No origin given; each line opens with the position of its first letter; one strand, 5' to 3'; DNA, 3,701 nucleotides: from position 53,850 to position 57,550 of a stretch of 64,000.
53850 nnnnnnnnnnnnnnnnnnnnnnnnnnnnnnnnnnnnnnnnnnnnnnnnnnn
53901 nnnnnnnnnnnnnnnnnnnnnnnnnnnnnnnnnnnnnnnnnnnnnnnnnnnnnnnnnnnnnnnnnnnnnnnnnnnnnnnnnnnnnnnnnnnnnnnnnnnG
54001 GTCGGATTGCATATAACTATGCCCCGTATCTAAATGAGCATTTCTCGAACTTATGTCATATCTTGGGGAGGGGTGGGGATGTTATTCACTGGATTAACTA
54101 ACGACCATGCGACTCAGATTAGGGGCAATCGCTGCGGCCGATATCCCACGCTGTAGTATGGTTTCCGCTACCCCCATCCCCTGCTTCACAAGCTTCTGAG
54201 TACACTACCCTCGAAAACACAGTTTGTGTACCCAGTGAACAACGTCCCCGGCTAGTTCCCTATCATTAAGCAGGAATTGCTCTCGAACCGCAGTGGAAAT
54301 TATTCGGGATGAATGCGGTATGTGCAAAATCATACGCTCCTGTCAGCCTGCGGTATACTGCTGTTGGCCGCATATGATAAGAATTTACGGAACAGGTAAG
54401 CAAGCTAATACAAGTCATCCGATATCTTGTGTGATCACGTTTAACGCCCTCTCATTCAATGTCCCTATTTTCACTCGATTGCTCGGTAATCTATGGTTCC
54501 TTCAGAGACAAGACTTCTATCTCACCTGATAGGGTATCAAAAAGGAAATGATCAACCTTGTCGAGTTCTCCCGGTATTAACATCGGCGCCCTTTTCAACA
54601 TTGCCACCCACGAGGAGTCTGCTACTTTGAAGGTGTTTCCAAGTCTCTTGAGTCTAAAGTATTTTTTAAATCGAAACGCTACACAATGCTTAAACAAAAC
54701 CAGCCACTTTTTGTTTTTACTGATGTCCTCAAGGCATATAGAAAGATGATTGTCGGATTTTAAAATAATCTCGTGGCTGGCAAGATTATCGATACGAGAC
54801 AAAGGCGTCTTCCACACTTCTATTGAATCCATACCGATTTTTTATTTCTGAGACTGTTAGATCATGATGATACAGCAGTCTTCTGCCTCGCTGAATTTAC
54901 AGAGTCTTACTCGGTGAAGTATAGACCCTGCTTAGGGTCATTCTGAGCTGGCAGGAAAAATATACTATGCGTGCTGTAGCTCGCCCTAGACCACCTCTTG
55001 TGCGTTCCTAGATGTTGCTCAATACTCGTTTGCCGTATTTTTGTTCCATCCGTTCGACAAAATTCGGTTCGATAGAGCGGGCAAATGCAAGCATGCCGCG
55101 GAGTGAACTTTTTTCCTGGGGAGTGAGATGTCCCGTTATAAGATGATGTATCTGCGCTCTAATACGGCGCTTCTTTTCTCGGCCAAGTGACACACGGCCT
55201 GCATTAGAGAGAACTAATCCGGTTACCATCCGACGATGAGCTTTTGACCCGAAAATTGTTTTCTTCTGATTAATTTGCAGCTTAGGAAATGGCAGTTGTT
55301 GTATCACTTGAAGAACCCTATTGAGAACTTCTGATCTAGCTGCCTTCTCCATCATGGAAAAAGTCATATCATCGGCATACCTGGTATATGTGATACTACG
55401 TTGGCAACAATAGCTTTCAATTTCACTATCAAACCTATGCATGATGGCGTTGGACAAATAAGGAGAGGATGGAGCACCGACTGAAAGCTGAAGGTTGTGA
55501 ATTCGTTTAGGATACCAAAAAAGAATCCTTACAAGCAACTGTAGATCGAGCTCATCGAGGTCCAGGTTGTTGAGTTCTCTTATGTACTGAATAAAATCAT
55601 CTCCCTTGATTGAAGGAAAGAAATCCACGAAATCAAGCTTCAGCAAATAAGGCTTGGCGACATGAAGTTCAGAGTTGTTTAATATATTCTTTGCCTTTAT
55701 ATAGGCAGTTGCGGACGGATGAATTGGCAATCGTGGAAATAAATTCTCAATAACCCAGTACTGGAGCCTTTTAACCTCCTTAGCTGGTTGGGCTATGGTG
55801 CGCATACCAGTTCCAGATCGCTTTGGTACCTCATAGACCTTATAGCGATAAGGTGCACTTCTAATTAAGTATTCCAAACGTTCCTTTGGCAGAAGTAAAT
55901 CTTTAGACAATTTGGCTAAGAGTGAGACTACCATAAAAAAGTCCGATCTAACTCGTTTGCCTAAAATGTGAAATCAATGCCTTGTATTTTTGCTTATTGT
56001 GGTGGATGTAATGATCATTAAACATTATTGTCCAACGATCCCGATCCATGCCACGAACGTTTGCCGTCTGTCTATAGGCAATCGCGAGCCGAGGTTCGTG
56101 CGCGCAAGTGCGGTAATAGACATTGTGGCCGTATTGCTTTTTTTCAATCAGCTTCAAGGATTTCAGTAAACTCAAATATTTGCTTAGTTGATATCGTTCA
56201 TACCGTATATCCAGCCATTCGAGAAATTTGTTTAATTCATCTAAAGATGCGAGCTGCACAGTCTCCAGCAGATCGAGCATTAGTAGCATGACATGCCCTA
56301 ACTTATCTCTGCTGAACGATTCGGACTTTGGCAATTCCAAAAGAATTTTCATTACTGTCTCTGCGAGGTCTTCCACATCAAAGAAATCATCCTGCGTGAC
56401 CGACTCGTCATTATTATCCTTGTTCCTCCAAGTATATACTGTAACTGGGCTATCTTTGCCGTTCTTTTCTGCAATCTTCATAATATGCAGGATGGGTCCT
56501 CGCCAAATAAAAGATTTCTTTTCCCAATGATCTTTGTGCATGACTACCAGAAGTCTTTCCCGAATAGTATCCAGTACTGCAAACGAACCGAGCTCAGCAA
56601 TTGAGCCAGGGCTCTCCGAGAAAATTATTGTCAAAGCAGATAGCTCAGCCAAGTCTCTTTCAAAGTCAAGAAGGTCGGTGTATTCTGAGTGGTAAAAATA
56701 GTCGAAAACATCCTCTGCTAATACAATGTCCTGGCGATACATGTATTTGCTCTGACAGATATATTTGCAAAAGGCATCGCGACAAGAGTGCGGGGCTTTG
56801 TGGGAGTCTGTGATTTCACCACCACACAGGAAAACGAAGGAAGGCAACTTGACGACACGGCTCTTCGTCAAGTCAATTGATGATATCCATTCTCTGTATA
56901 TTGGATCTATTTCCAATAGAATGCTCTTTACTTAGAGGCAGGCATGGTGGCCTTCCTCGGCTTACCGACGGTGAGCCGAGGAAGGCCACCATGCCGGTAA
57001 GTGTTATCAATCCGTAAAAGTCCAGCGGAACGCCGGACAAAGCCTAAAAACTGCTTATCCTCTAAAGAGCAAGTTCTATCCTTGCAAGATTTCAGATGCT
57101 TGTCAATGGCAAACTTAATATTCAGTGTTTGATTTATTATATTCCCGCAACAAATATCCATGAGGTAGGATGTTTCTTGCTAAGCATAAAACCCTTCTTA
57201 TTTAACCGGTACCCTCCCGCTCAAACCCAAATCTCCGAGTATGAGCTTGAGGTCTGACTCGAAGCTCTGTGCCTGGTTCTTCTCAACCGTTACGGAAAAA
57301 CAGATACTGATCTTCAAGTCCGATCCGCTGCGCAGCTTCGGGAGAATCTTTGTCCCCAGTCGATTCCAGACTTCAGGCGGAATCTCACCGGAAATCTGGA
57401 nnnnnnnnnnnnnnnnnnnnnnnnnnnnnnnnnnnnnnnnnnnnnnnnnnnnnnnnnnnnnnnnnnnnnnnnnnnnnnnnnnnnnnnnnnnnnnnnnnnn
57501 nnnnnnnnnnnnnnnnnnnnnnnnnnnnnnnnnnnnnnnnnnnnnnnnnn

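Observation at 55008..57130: Complete retron (ncRNA - NDT-like effector - RT) wedged between a DUF499/DUF1156 module and a Hachiman-like pair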

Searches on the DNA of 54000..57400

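Call 8: search_rna_families(source=window, start=54000, end=57400, threshold=evalue, max_evalue=10, show_alignments=3)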
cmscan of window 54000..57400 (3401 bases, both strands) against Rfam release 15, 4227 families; matches with E-value up to 10: 7.
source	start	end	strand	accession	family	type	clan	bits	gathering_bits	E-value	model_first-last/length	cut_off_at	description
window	56940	56995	+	RF03240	MIR5534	Gene; miRNA;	-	34.8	79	0.00037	1-102/102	no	MIR5534 microRNA precursor family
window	56945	56990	-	RF03776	mir-2068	Gene; miRNA;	-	24.1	99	0.045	1-68/68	no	mir-2068 microRNA precursor family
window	57002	57070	-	RF00170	msr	Gene;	-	22.2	52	1.7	1-69/69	no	Retron msr RNA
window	55636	55685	-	RF01155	snoR101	Gene; snRNA; snoRNA; CD-box;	-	18.8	40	1.6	1-66/66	no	Small nucleolar RNA snoR101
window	54816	54947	+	RF00096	U8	Gene; snRNA; snoRNA; CD-box;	-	17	41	7.4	1-135/135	no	U8 small nucleolar RNA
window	55940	56029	-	RF02288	TtnuCD11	Gene; snRNA; snoRNA; CD-box;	-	13.8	70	9.7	1-74/74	no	Tetrahymena snoRNA TtnuCD11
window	54557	54683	-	RF02111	IS009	Gene;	-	12.5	117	9.6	1-199/199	no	IS009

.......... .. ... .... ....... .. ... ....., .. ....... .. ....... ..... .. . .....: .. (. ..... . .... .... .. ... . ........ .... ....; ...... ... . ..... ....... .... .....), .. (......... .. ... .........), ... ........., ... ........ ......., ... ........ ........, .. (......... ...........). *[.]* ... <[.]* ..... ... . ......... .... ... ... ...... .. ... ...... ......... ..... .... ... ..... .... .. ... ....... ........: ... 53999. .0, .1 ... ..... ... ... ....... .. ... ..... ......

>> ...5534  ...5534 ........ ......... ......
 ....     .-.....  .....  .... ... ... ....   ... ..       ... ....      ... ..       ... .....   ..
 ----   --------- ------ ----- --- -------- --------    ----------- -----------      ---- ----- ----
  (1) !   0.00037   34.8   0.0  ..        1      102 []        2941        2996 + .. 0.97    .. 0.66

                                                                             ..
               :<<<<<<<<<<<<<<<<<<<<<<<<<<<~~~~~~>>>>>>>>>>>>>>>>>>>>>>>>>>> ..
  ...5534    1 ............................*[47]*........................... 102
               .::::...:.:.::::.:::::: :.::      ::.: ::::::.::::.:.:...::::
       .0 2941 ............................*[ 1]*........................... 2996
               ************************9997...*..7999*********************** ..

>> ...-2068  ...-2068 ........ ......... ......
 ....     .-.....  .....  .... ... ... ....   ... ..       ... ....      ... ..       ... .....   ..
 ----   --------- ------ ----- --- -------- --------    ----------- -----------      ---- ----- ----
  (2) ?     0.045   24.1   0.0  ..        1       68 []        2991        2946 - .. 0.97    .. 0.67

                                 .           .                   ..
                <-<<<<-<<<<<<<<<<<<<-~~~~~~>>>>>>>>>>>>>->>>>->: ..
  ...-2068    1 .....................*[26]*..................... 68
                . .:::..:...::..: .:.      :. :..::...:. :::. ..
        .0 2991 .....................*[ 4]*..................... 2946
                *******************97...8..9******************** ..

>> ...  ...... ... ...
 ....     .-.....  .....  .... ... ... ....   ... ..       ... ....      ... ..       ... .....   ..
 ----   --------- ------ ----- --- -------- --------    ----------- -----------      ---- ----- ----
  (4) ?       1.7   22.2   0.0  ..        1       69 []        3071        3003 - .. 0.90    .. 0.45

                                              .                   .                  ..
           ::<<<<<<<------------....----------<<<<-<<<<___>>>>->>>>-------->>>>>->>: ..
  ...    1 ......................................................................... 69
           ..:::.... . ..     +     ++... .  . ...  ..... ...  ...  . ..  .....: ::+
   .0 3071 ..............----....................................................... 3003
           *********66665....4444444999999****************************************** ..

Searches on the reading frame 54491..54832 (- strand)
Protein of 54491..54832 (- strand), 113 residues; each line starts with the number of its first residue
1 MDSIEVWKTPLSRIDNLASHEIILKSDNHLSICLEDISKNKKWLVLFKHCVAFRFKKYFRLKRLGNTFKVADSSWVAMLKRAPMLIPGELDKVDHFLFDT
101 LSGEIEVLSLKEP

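Call 5: search_protein_families(library=pfam, proteins=[window:54491-54832:-], max_evalue=0.01)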
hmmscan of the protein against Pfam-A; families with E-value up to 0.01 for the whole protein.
window:54491-54832:- (113 aa): 1 family
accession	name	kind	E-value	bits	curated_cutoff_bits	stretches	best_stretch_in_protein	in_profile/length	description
PF00519.23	PPV_E1_C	-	0.0025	17.5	26.5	1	34-82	216-265/289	Papillomavirus helicase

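Call 6: search_protein_families(library=padloc, proteins=[window:54491-54832:-], max_evalue=0.01)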
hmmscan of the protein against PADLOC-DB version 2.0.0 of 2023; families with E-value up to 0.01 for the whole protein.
window:54491-54832:- (113 aa): 0 families

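Call 22: search_protein_families(library=ncbifam, proteins=[window:54491-54832:-], max_evalue=0.001)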
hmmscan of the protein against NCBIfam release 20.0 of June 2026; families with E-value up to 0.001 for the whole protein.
window:54491-54832:- (113 aa): 0 families

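Call 77: search_protein_representatives(protein=window:54491-54832:-)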
Query: 113 residues. Proteins with E-value up to 0.001 (for the whole library): 118; up to 1e-10: 17; up to 1e-30: 1. The best 118 are listed.
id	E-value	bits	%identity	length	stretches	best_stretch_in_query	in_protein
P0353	3.8e-66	236.3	99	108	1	6-113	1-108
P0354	4.8e-19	84.7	42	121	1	3-113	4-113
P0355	4.2e-17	78.4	45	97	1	2-95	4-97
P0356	6.8e-17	77.7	37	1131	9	65-107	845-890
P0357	1.0e-16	77.2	42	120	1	4-113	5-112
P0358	1.1e-14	70.6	32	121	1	4-113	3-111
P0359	1.8e-13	66.7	42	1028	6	65-109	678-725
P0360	2.4e-13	66.3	33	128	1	5-113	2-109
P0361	6.6e-13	64.9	36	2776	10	71-110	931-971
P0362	1.5e-12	63.8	33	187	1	3-113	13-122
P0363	6.0e-12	61.8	39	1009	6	68-109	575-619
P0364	1.5e-11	60.6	39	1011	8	70-109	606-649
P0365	1.7e-11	60.4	42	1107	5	71-109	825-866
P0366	1.7e-11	60.4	37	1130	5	70-109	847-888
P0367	3.0e-11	59.6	41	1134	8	71-109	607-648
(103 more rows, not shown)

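Call 78: search_protein_families(library=pfam, proteins=[P0356, P0354, P0359, P0362], max_evalue=0.01)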
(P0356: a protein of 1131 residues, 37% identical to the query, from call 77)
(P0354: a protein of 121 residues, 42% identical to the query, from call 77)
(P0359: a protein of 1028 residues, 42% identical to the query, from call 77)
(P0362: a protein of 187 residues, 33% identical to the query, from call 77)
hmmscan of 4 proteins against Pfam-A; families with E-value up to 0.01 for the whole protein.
P0356 (1131 aa): 1 family
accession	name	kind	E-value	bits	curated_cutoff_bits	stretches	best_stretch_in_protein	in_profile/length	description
PF07676.18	PD40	-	8.4e-28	96.1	20.9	2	95-125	8-35/38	WD40-like Beta Propeller Repeat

P0354 (121 aa): 0 families

P0359 (1028 aa): 3 families
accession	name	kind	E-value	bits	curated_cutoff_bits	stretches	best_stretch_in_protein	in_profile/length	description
PF07676.18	PD40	-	6.3e-28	96.5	20.9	1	478-510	2-31/38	WD40-like Beta Propeller Repeat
PF10943.13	DUF2632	-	0.001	19.2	25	0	608-662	177-229/233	Protein of unknown function (DUF2632)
PF16965.11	CSG2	-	0.0045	16.4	28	0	622-656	211-245/394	Ceramide synthase regulator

P0362 (187 aa): 0 families
